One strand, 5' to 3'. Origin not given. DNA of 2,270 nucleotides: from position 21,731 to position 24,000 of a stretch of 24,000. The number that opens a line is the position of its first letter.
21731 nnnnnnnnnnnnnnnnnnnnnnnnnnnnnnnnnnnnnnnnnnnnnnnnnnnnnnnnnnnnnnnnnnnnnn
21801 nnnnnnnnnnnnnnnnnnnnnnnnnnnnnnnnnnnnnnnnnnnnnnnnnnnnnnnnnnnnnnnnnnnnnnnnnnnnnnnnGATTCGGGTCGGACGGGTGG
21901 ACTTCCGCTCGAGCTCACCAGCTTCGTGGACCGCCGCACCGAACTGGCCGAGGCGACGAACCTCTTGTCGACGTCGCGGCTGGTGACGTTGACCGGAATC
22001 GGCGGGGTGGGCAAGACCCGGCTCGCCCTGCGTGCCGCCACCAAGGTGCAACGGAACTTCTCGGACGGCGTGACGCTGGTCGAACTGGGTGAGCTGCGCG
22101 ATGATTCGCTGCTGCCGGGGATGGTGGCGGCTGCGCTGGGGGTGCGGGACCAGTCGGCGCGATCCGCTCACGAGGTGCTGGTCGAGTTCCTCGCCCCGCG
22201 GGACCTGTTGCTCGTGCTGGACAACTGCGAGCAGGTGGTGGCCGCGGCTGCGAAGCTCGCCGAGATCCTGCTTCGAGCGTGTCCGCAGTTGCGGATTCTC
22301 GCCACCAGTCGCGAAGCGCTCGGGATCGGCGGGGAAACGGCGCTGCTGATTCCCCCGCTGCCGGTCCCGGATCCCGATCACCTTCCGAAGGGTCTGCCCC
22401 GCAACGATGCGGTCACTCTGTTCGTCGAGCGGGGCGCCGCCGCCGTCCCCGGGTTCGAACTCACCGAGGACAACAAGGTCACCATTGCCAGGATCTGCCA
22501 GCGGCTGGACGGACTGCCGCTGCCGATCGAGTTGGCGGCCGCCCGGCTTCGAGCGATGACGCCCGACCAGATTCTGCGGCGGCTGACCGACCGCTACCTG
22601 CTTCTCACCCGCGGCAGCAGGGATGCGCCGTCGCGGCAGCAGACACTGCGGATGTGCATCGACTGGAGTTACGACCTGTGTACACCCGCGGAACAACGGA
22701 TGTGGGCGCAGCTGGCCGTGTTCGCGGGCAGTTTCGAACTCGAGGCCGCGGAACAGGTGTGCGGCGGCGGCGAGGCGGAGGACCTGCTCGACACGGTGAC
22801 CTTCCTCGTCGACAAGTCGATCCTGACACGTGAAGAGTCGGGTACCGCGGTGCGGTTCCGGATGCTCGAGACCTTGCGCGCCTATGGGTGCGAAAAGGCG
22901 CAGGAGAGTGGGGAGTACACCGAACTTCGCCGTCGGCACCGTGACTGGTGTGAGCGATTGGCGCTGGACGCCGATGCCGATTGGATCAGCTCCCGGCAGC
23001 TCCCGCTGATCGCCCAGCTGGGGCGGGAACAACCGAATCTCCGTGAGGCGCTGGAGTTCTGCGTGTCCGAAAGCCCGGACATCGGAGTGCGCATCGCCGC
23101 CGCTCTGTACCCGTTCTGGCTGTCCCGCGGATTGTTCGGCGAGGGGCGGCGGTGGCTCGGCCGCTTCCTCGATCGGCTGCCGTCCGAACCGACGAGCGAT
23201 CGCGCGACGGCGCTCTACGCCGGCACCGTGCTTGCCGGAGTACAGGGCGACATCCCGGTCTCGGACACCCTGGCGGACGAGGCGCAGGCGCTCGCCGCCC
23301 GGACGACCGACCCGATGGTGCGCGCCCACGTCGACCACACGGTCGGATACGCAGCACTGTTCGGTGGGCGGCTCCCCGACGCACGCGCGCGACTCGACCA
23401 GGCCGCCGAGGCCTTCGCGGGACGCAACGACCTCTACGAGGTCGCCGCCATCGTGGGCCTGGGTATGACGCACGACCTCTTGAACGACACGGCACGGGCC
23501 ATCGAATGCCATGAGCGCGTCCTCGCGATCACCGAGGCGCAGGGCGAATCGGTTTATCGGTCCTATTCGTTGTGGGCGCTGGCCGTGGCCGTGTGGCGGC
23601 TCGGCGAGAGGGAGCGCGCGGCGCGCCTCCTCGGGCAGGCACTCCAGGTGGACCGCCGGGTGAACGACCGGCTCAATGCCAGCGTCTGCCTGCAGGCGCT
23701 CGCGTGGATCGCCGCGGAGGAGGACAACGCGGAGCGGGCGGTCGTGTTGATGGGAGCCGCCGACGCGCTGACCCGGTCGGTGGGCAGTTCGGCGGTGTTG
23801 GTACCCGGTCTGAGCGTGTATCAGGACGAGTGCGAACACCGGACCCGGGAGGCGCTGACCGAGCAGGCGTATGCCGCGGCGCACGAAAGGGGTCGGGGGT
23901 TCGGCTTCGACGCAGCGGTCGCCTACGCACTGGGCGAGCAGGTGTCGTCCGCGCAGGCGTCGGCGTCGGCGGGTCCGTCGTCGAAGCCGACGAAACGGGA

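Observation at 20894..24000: Largest gene in the window is missing from the ORF track: a PknK-type kinase fused to a STAND NTPase and TPR array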

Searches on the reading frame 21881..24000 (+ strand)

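Call 35: find_homologous_proteins(query=window:21881-24000:+, max_evalue=0.00001)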
Query window:21881-24000:+ (706 aa): 7990 proteins with E <= 0.00001 among 8000 candidates; the best 120 are listed.
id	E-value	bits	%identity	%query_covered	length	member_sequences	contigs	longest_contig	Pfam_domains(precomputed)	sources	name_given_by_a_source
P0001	0.0e+0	1471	96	100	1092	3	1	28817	PF07714.24,PF00069.32,PF25872.1,PF00196.26,PF13424.13,PF13176.13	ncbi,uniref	ncbi:protein kinase [Rhodococcus sp. NPDC056960]|uniref:protein kinase domain-containing protein n=1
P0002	0.0e+0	1410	92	100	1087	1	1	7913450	PF07714.24,PF00069.32,PF25872.1,PF00196.26,PF13424.13,PF13176.13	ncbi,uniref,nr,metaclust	ncbi:protein kinase domain-containing protein [Rhodococcus opacus]|uniref:Putative serine/threonine 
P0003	0.0e+0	1347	87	97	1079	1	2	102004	PF07714.24,PF00069.32,PF25872.1,PF00196.26,PF13424.13,PF13176.13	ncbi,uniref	ncbi:protein kinase [Rhodococcus sp. NPDC127530]|uniref:protein kinase domain-containing protein n=1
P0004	0.0e+0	1335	86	100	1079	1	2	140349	PF07714.24,PF00069.32,PF25872.1,PF00196.26,PF13424.13,PF13176.13,PF13374.13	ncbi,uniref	ncbi:protein kinase [Rhodococcus jostii]|uniref:protein kinase domain-containing protein n=1 Tax=Rho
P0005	0.0e+0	1334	86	100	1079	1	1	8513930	PF07714.24,PF00069.32,PF25872.1,PF00196.26,PF13424.13,PF13176.13,PF07719.24,PF00931.29,PF13374.13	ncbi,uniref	ncbi:protein kinase [Rhodococcus wratislaviensis]|uniref:protein kinase domain-containing protein n=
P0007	0.0e+0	1331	86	100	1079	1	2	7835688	PF07714.24,PF00069.32,PF25872.1,PF00196.26,PF13424.13,PF13176.13,PF07719.24,PF13374.13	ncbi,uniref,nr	ncbi:non-specific serine/threonine protein kinase [Rhodococcus wratislaviensis]|uniref:Protein kinas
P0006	0.0e+0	1327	85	100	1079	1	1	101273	PF07714.24,PF00069.32,PF25872.1,PF00196.26,PF13424.13,PF13176.13,PF07719.24,PF13374.13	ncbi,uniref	ncbi:protein kinase domain-containing protein [Rhodococcus wratislaviensis]|uniref:protein kinase do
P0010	0.0e+0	1323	85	100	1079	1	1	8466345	PF07714.24,PF00069.32,PF25872.1,PF00196.26,PF13424.13,PF13176.13,PF07719.24,PF13374.13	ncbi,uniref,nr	ncbi:protein kinase domain-containing protein [Rhodococcus opacus]|uniref:Protein kinase n=1 Tax=Rho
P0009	0.0e+0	1321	85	100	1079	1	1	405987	PF07714.24,PF00069.32,PF25872.1,PF00196.26,PF13424.13,PF13176.13,PF13374.13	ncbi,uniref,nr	ncbi:protein kinase [Rhodococcus sp. IEGM 1307]|uniref:protein kinase domain-containing protein n=1 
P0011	0.0e+0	1321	85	100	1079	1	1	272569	PF07714.24,PF00069.32,PF25872.1,PF00196.26,PF13424.13,PF13176.13,PF13374.13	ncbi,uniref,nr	ncbi:protein kinase domain-containing protein [Rhodococcus jostii]|uniref:Protein kinase n=1 Tax=Rho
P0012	0.0e+0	1320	85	100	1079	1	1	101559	PF07714.24,PF00069.32,PF25872.1,PF00196.26,PF13424.13,PF13176.13,PF13374.13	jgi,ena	-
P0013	0.0e+0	1320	85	100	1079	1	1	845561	PF07714.24,PF00069.32,PF25872.1,PF00196.26,PF13424.13,PF13176.13,PF13374.13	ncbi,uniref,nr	ncbi:protein kinase [Rhodococcus sp. IEGM 1305]|uniref:protein kinase domain-containing protein n=1 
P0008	0.0e+0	1314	85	100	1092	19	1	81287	PF07714.24,PF00069.32,PF25872.1,PF00196.26,PF13424.13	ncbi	ncbi:protein kinase domain-containing protein [Rhodococcus koreensis]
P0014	0.0e+0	1313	85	100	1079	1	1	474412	PF07714.24,PF00069.32,PF25872.1,PF00196.26,PF13424.13,PF13176.13,PF07719.24,PF13374.13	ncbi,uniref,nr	ncbi:protein kinase domain-containing protein [Rhodococcus wratislaviensis]|uniref:Putative serine/t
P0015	0.0e+0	1313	85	100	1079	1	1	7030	PF07714.24,PF00069.32,PF25872.1,PF00196.26,PF13424.13,PF13176.13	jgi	jgi:serine/threonine-protein kinase PknK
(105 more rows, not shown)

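Call 39: search_protein_representatives(protein=window:21881-24000:+)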
Query: 706 residues. Proteins with E-value up to 0.001 (for the whole library): 131984; up to 1e-10: 100744; up to 1e-30: 62670. The best 150 are listed.
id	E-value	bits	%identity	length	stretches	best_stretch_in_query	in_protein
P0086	5.8e-281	950.2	64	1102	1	2-702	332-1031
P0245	3.1e-267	904.8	60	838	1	2-706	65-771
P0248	1.4e-230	783.7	57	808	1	2-696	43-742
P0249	6.5e-217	738.5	54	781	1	3-694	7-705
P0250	1.4e-200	684.5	38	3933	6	7-446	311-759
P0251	7.9e-200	682.1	52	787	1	5-693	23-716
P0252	2.0e-198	677.4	50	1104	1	5-700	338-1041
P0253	1.5e-195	668.0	49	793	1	2-687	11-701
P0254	8.4e-190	649.0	49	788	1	4-689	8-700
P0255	4.0e-188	643.4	48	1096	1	5-692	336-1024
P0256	4.9e-187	639.8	37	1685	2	7-678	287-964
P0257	1.1e-186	638.6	37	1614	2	6-691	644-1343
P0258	2.8e-184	630.7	50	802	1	3-689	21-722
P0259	3.5e-182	623.8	49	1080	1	8-685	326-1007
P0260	5.4e-179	613.3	59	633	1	26-561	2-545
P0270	2.2e-172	591.4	46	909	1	5-696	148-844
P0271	3.3e-171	587.5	46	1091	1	6-693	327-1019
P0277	4.4e-165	567.3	44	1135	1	5-698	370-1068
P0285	1.5e-159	549.0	43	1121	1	4-689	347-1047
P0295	1.3e-155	536.0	43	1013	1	12-685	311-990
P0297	2.5e-155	535.0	44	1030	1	3-702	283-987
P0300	1.7e-154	532.3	45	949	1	3-684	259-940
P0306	3.8e-153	527.8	44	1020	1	8-686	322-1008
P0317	1.1e-149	516.4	42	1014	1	5-686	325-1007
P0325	7.0e-149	513.7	43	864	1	5-686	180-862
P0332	4.3e-147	507.8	40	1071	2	5-705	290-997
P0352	2.8e-143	495.2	43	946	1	5-688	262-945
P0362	3.5e-141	488.3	44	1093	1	7-706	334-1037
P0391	3.2e-138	478.5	43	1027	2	4-697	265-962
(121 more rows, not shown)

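Call 40: search_protein_families(library=pfam, proteins=[P0249, P0251, P0252, P0255, P0277, P0285, P0295, P0297, P0300, P0270], max_evalue=0.00001)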
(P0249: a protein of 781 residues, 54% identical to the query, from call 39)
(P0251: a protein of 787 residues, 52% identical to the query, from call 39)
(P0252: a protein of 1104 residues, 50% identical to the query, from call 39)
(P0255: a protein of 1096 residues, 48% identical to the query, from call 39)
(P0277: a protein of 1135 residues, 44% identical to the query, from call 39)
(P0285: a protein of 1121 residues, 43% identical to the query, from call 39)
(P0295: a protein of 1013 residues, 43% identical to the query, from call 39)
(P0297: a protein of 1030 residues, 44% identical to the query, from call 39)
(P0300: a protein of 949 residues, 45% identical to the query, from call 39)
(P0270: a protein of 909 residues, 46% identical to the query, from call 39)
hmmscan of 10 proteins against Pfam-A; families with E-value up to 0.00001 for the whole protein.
P0249 (781 aa): 4 families
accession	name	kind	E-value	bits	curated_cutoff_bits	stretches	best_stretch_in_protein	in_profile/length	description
PF00196.25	GerE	-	6.1e-16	58.2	23.5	1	711-764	2-55/57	Bacterial regulatory proteins, luxR family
PF17874.7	TPR_MalT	-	9e-07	28.9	45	0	569-620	37-88/336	MalT-like TPR region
PF13401.12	AAA_22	-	2.7e-06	28.2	27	0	35-134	4-107/130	AAA domain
PF00931.28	NB-ARC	-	8.3e-06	25.7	23.5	0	33-119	13-108/248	NB-ARC domain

P0251 (787 aa): 4 families
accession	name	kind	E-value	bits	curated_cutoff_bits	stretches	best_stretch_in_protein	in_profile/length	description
PF00196.25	GerE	-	1.2e-15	57.3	23.5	1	721-775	2-56/57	Bacterial regulatory proteins, luxR family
PF13481.12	AAA_25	-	3.5e-06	27.2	27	0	43-131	26-108/195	AAA domain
PF13191.12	AAA_16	-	6.4e-06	27.2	32.6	1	33-150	2-158/167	AAA ATPase domain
PF13401.12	AAA_22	-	7.8e-06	26.7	27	0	49-139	4-99/130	AAA domain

P0252 (1104 aa): 9 families
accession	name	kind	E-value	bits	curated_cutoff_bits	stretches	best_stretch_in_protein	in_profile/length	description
PF00069.31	Pkinase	-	2.4e-36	126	31.7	1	37-244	3-196/263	Protein kinase domain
PF07714.23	PK_Tyr_Ser-Thr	-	2e-23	83.4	23.1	1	39-240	5-199/258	Protein tyrosine and serine/threonine kinase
PF00196.25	GerE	-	5e-15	55.3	23.5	1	1041-1093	2-54/57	Bacterial regulatory proteins, luxR family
PF13424.12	TPR_12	-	3.1e-14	53.3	30.1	1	829-892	10-75/77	Tetratricopeptide repeat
PF00931.28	NB-ARC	-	1.7e-09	37.8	23.5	1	366-600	19-247/248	NB-ARC domain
PF13181.12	TPR_8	-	5.1e-09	36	25.7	0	864-892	3-31/34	Tetratricopeptide repeat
PF07719.23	TPR_2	-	1.4e-08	34.7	27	0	864-891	3-30/34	Tetratricopeptide repeat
PF13374.12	TPR_10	-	2.2e-07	31.1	27.5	0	863-893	3-33/42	Tetratricopeptide repeat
PF00515.34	TPR_1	-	6.4e-07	29.4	27.8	0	863-891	2-30/34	Tetratricopeptide repeat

P0255 (1096 aa): 5 families
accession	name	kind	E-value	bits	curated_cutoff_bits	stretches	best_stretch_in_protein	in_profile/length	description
PF00069.31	Pkinase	-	1.4e-44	152.9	31.7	1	42-293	3-260/263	Protein kinase domain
PF07714.23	PK_Tyr_Ser-Thr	-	1.4e-32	113.4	23.1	1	43-293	4-257/258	Protein tyrosine and serine/threonine kinase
PF00196.25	GerE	-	1.4e-17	63.4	23.5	1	1033-1086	2-55/57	Bacterial regulatory proteins, luxR family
PF00931.28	NB-ARC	-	5.5e-09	36.1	23.5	1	353-559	5-208/248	NB-ARC domain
PF13191.12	AAA_16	-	2.3e-07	31.9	32.6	1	345-464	1-158/167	AAA ATPase domain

P0277 (1135 aa): 3 families
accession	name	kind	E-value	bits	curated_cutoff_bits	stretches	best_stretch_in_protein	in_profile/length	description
PF00069.31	Pkinase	-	1.4e-45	156.2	31.7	1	48-290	5-252/263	Protein kinase domain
PF07714.23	PK_Tyr_Ser-Thr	-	7.7e-34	117.6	23.1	1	48-291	5-250/258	Protein tyrosine and serine/threonine kinase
PF00196.25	GerE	-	7e-16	58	23.5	1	1074-1128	2-56/57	Bacterial regulatory proteins, luxR family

P0285 (1121 aa): 4 families
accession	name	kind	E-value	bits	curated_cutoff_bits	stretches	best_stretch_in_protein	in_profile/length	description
PF00069.31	Pkinase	-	2.8e-41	142.1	31.7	1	24-273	4-258/263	Protein kinase domain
PF07714.23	PK_Tyr_Ser-Thr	-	3.9e-32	112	23.1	1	25-275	5-257/258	Protein tyrosine and serine/threonine kinase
PF00196.25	GerE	-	8.1e-16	57.8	23.5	1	1060-1114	2-56/57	Bacterial regulatory proteins, luxR family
PF00931.28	NB-ARC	-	1.3e-06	28.3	23.5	1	373-609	16-246/248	NB-ARC domain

P0295 (1013 aa): 6 families
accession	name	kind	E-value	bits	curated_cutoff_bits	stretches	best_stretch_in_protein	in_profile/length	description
PF00069.31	Pkinase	-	5.7e-47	160.8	31.7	1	20-270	4-259/263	Protein kinase domain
PF07714.23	PK_Tyr_Ser-Thr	-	3.8e-32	112.1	23.1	1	20-272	4-258/258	Protein tyrosine and serine/threonine kinase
PF13401.12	AAA_22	-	2.6e-08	34.7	27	1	330-423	4-102/130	AAA domain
PF13424.12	TPR_12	-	4.4e-08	33.6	30.1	1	830-896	6-74/77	Tetratricopeptide repeat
PF00931.28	NB-ARC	-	1.2e-06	28.4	23.5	1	333-565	20-247/248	NB-ARC domain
PF25199.1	nSTAND_NTPase5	-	8.3e-06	26.1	34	0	325-443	35-134/145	Novel STAND NTPase 5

P0297 (1030 aa): 6 families
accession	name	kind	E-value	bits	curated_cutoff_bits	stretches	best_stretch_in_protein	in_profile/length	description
PF03704.23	BTAD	-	1.7e-44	152.1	22.1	1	103-247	1-146/146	Bacterial transcriptional activator domain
PF13401.12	AAA_22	-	6.5e-11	43.1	27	1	312-412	5-109/130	AAA domain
PF00486.34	Trans_reg_C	-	1.5e-08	35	26.2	1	22-96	7-77/77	Transcriptional regulatory protein, C terminal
PF13191.12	AAA_16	-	5.5e-07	30.7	32.6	1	295-415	2-160/167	AAA ATPase domain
PF07719.23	TPR_2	-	8.5e-07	29.1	27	0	810-836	4-30/34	Tetratricopeptide repeat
PF13424.12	TPR_12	-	4.9e-06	27.1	30.1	1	808-876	4-74/77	Tetratricopeptide repeat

P0300 (949 aa): 6 families
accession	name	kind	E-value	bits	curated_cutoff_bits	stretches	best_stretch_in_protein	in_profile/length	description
PF03704.23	BTAD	-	6.1e-39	134.1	22.1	1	104-245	1-146/146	Bacterial transcriptional activator domain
PF00931.28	NB-ARC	-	3.4e-10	40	23.5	1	287-490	17-221/248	NB-ARC domain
PF13401.12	AAA_22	-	1.3e-08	35.6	27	1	287-395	4-118/130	AAA domain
PF00486.34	Trans_reg_C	-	2.2e-07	31.3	26.2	1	31-96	9-76/77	Transcriptional regulatory protein, C terminal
PF13191.12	AAA_16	-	5.1e-07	30.8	32.6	1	271-389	2-158/167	AAA ATPase domain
PF13424.12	TPR_12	-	1.9e-06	28.4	30.1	0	779-848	5-76/77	Tetratricopeptide repeat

P0270 (909 aa): 2 families
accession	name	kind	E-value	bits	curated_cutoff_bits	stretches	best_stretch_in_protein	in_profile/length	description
PF00196.25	GerE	-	1.8e-15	56.7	23.5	1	848-902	2-56/57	Bacterial regulatory proteins, luxR family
PF00931.28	NB-ARC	-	3.5e-06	26.9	23.5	1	172-409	15-247/248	NB-ARC domain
